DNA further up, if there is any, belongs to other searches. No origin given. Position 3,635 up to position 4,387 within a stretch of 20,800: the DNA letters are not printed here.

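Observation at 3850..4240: Membrane-anchored protein with an extracytoplasmic LecA/PA-IL-like lectin domain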

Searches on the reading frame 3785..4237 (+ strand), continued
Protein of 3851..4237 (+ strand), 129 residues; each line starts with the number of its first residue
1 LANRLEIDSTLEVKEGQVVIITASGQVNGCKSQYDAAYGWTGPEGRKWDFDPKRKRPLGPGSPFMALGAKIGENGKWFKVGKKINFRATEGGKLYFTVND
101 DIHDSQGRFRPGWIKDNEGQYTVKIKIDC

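Call 43: search_protein_representatives(alignment_id=A4)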
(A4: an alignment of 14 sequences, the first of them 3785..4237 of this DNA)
Query: 14 sequences, 321 profile positions. Proteins with E-value up to 0.001 (for the whole library): 768; up to 1e-10: 132; up to 1e-30: 16. The best 150 are listed.
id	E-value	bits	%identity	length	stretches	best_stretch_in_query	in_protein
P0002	3.6e-127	440.8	-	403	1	9-319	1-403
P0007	2.6e-110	385.4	-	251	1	69-319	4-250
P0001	2.0e-99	349.6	-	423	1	8-321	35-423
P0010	6.2e-92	325.0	-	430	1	15-320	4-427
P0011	3.1e-90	319.5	-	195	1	159-319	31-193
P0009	2.2e-89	316.6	-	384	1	9-321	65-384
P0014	1.3e-78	281.3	-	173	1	169-319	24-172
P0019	8.7e-45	170.1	-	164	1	190-320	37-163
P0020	5.7e-39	151.0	-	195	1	186-319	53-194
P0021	9.7e-37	143.7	-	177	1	189-318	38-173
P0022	7.1e-36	140.8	-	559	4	184-298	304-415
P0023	1.4e-34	136.6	-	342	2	189-318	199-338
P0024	6.3e-33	131.1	-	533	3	188-319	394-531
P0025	2.8e-32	129.0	-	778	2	188-319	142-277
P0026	4.3e-31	125.1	-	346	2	190-319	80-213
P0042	8.1e-24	101.2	-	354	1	5-186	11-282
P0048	2.0e-22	96.6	-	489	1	16-319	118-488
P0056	2.1e-20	90.0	-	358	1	12-186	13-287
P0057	2.2e-20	89.9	-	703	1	17-319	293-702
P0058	4.6e-20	88.9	-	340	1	5-187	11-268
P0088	1.7e-15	73.9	-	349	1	5-186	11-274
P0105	7.3e-14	68.5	-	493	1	39-319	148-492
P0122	2.3e-12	63.6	-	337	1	5-183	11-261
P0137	1.2e-11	61.2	-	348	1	17-162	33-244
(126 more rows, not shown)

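Call 46: search_protein_families(library=pfam, alignment_id=A6, max_evalue=0.001)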
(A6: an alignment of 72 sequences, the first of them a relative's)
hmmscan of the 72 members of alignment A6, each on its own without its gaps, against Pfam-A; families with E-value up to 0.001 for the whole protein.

A. member 1, P0019 (164 aa): 0 families

B. families by the number of members that match (of 72 scanned): 19 families
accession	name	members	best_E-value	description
PF07828.18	PA-IL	21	3.9e-24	PA-IL-like protein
PF13530.11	SCP2_2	4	7.4e-08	Sterol carrier protein domain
PF18911.6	PKD_4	2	1.2e-57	PKD domain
PF00801.26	PKD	2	1.8e-37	PKD domain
PF01551.29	Peptidase_M23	2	3.2e-14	Peptidase family M23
PF00069.31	Pkinase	1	3.3e-47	Protein kinase domain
PF07714.23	PK_Tyr_Ser-Thr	1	2.3e-35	Protein tyrosine and serine/threonine kinase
PF00691.25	OmpA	1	3.1e-21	OmpA family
PF00041.27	fn3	1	5.5e-10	Fibronectin type III domain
PF23237.1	HYR_4C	1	5.3e-09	HYR-like domain with 4 cysteines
PF17291.7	M60-like_N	1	5e-08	N-terminal domain of M60-like peptidases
PF02140.24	SUEL_Lectin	1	2.3e-06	D-galactoside/L-rhamnose binding SUEL lectin domain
PF22352.2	K319L-like_PKD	1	1.3e-05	K319L-like, PKD domain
PF24856.1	AraA_central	1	1.4e-05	L-arabinose isomerase central domain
PF03426.20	CBM_15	1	3.8e-05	Carbohydrate binding domain (family 15)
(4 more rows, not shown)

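Call 47: search_protein_families(library=pfam, proteins=[P0042, P0056, P0058, P0088, P0122, P0137, P0048, P0057, P0105], max_evalue=0.01)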
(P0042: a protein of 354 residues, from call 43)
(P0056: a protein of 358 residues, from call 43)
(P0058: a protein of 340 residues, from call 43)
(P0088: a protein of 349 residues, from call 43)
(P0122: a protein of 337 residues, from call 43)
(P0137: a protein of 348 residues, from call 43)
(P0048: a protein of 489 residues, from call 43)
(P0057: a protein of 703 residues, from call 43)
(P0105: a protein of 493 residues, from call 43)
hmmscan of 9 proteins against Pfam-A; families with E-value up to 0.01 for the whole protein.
P0042 (354 aa): 1 family
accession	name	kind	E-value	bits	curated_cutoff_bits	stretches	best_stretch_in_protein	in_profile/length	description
PF10160.15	Tmemb_40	-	0.0047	16.9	25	1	90-167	2-83/255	Predicted membrane protein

P0056 (358 aa): 1 family
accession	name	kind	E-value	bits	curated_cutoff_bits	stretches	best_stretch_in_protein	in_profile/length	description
PF08429.16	PLU-1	-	0.0051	16.5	28.5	1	188-236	173-225/338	PLU-1-like protein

P0058 (340 aa): 0 families

P0088 (349 aa): 0 families

P0122 (337 aa): 0 families

P0137 (348 aa): 0 families

P0048 (489 aa): 0 families

P0057 (703 aa): 0 families

P0105 (493 aa): 0 families

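Call 48: find_encoding_contigs(protein=P0042, flank=5000, max_places=2)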
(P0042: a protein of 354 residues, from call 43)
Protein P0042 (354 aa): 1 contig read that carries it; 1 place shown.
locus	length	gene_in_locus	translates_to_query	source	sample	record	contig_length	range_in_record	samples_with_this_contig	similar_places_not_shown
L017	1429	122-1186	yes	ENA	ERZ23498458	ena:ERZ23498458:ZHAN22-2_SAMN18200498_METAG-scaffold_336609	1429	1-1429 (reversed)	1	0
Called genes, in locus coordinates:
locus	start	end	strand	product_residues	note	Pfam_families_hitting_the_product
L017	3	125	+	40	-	?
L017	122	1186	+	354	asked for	-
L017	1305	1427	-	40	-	?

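Call 77: search_protein_families(library=pfam, proteins=[L014:833-1450:+, L014:446-826:+, L014:2706-4358:+], max_evalue=0.1)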
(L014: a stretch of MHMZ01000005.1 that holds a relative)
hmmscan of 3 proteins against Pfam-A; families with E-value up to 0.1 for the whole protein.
L014:833-1450:+ (206 aa): 2 families
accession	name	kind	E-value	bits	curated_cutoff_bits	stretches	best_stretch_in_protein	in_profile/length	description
PF13756.12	Stimulus_sens_1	-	0.02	15.8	29.8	0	42-122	17-93/111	Stimulus-sensing domain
PF16859.10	TetR_C_11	-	0.037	14.8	32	0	47-91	20-65/113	Tetracyclin repressor-like, C-terminal domain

L014:446-826:+ (127 aa): 4 families
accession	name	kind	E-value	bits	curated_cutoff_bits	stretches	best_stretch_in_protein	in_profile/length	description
PF13646.12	HEAT_2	-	6.1e-05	23.7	27.7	1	85-122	22-59/88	HEAT repeats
PF25151.1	TPR_Trm732_C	-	0.0035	17.7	27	1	92-126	95-129/159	Trm732, C-terminal TPR repeats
PF24714.1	TOR1L1_N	-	0.014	15.2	43.3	1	92-125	209-242/281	TORTIFOLIA1 N-terminal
PF02985.28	HEAT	-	0.074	13.8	23.5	0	96-123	2-29/31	HEAT repeat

L014:2706-4358:+ (551 aa): 0 families

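Call 80: fold_search(model_id=the predicted structure, library=viral)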
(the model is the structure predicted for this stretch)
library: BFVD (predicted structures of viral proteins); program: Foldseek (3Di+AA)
matches with E <= 10: 1152; with E <= 0.001: 0
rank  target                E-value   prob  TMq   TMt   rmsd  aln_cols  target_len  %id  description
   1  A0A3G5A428            1.0e-03  0.97  0.34  0.30   7.5       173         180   10  Uncharacterized protein [Harvfovirus sp.]
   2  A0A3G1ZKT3            1.8e-03  1.00  0.35  0.30   6.5       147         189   13  Transmembrane domain protein [Halobacterium phage phiH]
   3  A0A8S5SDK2            5.4e-03  0.60  0.21  0.28  14.6       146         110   13  Uncharacterized protein [Siphoviridae sp. ctnpt50]
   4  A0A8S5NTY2            6.0e-03  0.23  0.20  0.13  16.9       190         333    9  Uncharacterized protein [Myoviridae sp. cthRr4]
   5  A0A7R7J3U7            7.1e-03  0.85  0.29  0.20   7.8       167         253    8  (no name in the UniProt tables at hand)
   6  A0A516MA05            8.9e-03  0.80  0.30  0.34  10.5       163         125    7  (no name in the UniProt tables at hand)
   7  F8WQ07                9.4e-03  0.89  0.30  0.05   8.6       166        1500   11  (no name in the UniProt tables at hand)
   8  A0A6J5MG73            9.4e-03  0.54  0.25  0.26  15.7       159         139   12  Uncharacterized protein [uncultured Caudovirales phage]
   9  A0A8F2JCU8            1.1e-02  0.72  0.26  0.10  10.0       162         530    7  Tail fibers protein [Klebsiella phage Kp_Pokalde_001]
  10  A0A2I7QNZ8            1.2e-02  0.85  0.28  0.32   9.2       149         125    9  (no name in the UniProt tables at hand)
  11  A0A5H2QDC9            1.2e-02  0.47  0.27  0.20  10.1       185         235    9  (no name in the UniProt tables at hand)
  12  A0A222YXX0            1.3e-02  0.84  0.28  0.28   6.7       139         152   14  Prolyl 4-hydroxylase alpha subunit Fe(2+) 2OG dioxygenase domain-containing protein [Synechococcus phage Bellamy]
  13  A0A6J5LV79            1.5e-02  0.98  0.36  0.41  12.9       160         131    7  Uncharacterized protein [uncultured Caudovirales phage]
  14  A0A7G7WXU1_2          1.6e-02  0.18  0.19  0.05  13.9       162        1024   11  (no name in the UniProt tables at hand)
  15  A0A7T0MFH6            1.6e-02  0.72  0.29  0.28   7.6       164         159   11  (no name in the UniProt tables at hand)
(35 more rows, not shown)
